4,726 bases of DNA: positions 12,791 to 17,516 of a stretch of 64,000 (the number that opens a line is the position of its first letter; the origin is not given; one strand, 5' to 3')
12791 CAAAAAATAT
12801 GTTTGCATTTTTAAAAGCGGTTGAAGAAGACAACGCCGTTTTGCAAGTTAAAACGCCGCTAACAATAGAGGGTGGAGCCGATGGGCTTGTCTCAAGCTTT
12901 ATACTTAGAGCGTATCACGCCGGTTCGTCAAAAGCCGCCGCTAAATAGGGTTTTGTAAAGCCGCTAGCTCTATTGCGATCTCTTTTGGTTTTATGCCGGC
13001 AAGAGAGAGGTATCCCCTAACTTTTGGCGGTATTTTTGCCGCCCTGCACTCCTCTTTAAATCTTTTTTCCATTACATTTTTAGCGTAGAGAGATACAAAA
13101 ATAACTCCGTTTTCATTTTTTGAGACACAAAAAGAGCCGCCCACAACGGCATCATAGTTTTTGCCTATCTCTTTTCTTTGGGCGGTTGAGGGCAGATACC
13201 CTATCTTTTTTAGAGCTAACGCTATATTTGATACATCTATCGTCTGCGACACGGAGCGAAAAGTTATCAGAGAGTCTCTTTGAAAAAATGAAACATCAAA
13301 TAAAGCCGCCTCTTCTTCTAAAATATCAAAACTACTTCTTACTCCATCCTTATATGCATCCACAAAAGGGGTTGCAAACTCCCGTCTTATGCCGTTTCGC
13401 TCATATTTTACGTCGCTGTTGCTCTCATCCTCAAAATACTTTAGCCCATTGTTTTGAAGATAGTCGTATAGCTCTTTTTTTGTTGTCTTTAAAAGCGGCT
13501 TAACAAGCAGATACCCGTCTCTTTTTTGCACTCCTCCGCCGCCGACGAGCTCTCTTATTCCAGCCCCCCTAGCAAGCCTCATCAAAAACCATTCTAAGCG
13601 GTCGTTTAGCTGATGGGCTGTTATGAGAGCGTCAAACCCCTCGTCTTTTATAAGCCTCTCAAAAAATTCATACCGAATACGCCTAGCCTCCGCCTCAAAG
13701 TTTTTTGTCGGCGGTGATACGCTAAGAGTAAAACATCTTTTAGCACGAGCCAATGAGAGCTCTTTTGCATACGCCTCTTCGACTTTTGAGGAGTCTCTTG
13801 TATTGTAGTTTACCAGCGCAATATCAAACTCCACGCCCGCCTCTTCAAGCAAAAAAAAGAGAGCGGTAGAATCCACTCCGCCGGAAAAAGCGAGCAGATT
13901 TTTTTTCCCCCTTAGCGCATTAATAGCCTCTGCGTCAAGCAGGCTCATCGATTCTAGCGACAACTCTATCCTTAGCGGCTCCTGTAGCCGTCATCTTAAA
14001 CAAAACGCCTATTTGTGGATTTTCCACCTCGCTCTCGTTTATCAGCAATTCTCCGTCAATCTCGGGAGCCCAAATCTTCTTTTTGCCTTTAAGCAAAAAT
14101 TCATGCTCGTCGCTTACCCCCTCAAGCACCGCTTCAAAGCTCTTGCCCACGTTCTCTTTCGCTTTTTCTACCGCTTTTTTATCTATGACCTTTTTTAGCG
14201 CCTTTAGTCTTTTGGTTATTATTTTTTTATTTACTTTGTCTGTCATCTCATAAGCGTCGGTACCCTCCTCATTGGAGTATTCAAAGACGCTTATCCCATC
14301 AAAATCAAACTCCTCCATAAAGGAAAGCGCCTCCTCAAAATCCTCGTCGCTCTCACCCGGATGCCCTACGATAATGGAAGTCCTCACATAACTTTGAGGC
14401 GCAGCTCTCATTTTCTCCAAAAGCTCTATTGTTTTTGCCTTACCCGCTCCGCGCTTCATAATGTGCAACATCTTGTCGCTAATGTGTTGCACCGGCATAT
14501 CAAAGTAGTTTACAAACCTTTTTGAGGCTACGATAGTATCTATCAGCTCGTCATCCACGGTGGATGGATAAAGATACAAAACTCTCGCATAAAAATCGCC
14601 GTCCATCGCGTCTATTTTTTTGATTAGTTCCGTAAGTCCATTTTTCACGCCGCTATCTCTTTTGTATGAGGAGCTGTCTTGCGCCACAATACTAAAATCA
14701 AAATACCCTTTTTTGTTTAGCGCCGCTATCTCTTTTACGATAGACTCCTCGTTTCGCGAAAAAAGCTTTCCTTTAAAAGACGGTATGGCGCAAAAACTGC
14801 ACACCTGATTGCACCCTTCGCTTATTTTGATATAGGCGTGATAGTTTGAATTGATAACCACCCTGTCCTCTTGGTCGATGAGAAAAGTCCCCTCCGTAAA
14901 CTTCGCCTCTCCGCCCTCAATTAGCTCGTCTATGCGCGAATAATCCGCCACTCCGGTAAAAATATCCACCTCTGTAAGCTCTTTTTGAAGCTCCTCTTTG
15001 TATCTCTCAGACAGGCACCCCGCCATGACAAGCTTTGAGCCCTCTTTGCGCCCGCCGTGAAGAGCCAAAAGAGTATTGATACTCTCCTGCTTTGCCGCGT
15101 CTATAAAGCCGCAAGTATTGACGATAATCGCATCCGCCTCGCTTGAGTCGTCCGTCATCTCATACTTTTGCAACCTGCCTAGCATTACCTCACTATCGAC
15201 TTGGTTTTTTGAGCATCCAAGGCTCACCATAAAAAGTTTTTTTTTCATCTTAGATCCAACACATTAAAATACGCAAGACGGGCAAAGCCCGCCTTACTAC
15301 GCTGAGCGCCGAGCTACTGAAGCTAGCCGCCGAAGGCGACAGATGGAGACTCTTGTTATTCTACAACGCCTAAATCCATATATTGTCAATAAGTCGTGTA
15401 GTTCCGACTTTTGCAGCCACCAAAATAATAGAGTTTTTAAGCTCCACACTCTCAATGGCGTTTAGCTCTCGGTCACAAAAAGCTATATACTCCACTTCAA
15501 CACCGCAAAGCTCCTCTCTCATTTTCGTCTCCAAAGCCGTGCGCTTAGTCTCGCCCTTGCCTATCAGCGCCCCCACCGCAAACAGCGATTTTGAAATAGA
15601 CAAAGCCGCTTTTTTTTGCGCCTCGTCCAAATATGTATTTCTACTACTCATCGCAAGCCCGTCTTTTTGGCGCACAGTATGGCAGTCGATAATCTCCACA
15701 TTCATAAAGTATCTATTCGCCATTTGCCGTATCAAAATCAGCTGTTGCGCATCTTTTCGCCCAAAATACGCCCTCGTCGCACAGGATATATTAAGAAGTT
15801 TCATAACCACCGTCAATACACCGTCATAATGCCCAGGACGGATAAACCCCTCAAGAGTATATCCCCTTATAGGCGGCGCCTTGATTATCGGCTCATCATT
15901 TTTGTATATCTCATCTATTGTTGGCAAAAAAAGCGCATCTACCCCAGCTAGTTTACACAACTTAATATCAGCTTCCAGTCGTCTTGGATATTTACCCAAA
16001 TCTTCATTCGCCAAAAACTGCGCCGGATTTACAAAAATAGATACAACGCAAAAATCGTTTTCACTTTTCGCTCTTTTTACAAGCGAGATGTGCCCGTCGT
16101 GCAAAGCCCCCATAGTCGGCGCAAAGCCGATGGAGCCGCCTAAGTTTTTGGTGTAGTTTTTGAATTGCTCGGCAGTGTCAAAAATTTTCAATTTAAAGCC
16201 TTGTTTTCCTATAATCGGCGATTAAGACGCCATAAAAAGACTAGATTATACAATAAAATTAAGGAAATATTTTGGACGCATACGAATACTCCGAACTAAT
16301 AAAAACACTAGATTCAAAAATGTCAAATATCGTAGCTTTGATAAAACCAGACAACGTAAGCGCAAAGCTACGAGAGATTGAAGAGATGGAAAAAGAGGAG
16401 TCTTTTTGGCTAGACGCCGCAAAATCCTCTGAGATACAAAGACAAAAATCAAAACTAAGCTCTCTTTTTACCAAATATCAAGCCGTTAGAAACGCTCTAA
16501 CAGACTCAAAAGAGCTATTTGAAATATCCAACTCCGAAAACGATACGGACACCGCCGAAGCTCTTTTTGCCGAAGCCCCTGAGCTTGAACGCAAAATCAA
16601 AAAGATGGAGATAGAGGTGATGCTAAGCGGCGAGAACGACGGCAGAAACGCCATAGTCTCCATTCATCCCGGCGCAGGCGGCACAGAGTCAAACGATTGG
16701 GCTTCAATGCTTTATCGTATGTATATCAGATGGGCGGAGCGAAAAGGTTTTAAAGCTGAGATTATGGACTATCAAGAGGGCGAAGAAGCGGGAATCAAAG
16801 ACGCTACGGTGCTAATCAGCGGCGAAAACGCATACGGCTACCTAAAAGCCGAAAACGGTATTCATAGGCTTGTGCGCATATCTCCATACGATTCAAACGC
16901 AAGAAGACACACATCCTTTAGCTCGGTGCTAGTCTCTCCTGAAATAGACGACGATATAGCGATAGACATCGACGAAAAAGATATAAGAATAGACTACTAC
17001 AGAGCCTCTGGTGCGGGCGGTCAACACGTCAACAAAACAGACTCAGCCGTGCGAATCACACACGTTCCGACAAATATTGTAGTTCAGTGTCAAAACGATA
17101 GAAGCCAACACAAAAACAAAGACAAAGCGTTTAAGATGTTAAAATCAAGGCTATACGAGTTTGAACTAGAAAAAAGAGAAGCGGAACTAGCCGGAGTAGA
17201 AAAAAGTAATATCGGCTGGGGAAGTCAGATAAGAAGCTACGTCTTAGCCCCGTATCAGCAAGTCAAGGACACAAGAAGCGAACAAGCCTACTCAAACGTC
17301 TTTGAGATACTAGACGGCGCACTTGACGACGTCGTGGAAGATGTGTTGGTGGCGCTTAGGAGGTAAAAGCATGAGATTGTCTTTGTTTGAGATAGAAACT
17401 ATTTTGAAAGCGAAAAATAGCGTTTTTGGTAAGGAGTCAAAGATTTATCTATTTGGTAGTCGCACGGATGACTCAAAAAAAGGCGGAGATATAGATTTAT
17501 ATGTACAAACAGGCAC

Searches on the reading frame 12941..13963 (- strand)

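Call 58: search_protein_families(library=ncbifam, proteins=[window:12941-13963:-], max_evalue=1e-25)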
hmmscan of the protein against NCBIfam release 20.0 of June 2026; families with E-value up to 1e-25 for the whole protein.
window:12941-13963:- (340 aa): 1 family
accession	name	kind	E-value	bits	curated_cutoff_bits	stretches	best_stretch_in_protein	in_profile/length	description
TIGR02432.1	lysidine_TilS_N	equivalog_domain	5.6e-47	160.1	93.6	1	22-196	2-187/189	tRNA lysidine(34) synthetase TilS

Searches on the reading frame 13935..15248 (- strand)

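Call 59: search_protein_families(library=ncbifam, proteins=[window:13935-15248:-], max_evalue=1e-25)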
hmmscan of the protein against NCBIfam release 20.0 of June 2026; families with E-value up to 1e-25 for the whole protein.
window:13935-15248:- (437 aa): 6 families
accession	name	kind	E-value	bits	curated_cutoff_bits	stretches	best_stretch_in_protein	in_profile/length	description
TIGR01125.1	TIGR01125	equivalog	1.8e-118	396.4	356.95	1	6-420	3-421/432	30S ribosomal protein S12 methylthiotransferase RimO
TIGR00089.1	TIGR00089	subfamily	2.2e-104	349.6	251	1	5-390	2-394/429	MiaB/RimO family radical SAM methylthiotransferase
TIGR01579.1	MiaB-like-C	equivalog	4.9e-77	259.9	357.05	1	8-382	2-386/416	tRNA (N(6)-L-threonylcarbamoyladenosine(37)-C(2))-methylthiotransferase MtaB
TIGR01574.1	miaB-methiolase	equivalog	9.2e-77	258.9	355.3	1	4-389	1-400/437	tRNA (N6-isopentenyl adenosine(37)-C2)-methylthiotransferase MiaB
TIGR01578.1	MiaB-like-B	hypoth_equivalog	3.3e-59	200.7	314.7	1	4-372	1-369/421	tRNA (N(6)-L-threonylcarbamoyladenosine(37)-C(2))-methylthiotransferase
NF010916.0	PRK14336.1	equivalog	1.7e-47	162.1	606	1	5-413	4-394/418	tRNA (N6-isopentenyl adenosine(37)-C2)-methylthiotransferase MiaB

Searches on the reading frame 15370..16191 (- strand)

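Call 59: search_protein_families(library=ncbifam, proteins=[window:15370-16191:-], max_evalue=1e-25)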
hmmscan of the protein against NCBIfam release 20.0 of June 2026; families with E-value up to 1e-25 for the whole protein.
window:15370-16191:- (273 aa): 2 families
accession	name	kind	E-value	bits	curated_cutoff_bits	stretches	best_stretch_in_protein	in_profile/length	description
TIGR00018.1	panC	equivalog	2e-90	302.6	212.75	1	1-273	1-282/283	pantoate--beta-alanine ligase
NF010004.0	PRK13477.1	equivalog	1.9e-80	270.7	524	1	1-272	2-280/514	bifunctional pantoate--beta-alanine ligase/(d)CMP kinase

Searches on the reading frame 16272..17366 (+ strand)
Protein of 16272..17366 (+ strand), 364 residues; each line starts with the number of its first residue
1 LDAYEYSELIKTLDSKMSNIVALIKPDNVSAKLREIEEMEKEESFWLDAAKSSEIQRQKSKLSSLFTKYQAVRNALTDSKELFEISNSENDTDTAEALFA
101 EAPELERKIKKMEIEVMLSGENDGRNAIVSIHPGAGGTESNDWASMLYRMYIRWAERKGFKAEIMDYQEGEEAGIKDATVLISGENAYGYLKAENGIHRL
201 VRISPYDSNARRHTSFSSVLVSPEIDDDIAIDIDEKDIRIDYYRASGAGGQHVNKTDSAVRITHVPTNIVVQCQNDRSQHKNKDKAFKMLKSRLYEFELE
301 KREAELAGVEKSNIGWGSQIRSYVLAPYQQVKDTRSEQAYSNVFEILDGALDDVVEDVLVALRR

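Call 59: search_protein_families(library=ncbifam, proteins=[window:16272-17366:+], max_evalue=1e-25)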
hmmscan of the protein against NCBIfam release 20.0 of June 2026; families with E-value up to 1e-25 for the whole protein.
window:16272-17366:+ (364 aa): 4 families
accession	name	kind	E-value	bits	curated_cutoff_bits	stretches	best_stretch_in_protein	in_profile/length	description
TIGR00020.2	prfB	exception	1.7e-149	497.7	370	1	11-359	2-352/353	peptide chain release factor 2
NF001859.2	PRK00591.1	equivalog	1.1e-86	291.1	400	1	28-359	3-339/347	peptide chain release factor 1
TIGR00019.1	prfA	equivalog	7.5e-85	285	423.25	1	26-360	10-348/361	peptide chain release factor 1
TIGR03072.1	release_prfH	equivalog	2e-32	112.3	166.65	1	133-304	7-174/200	peptide chain release factor H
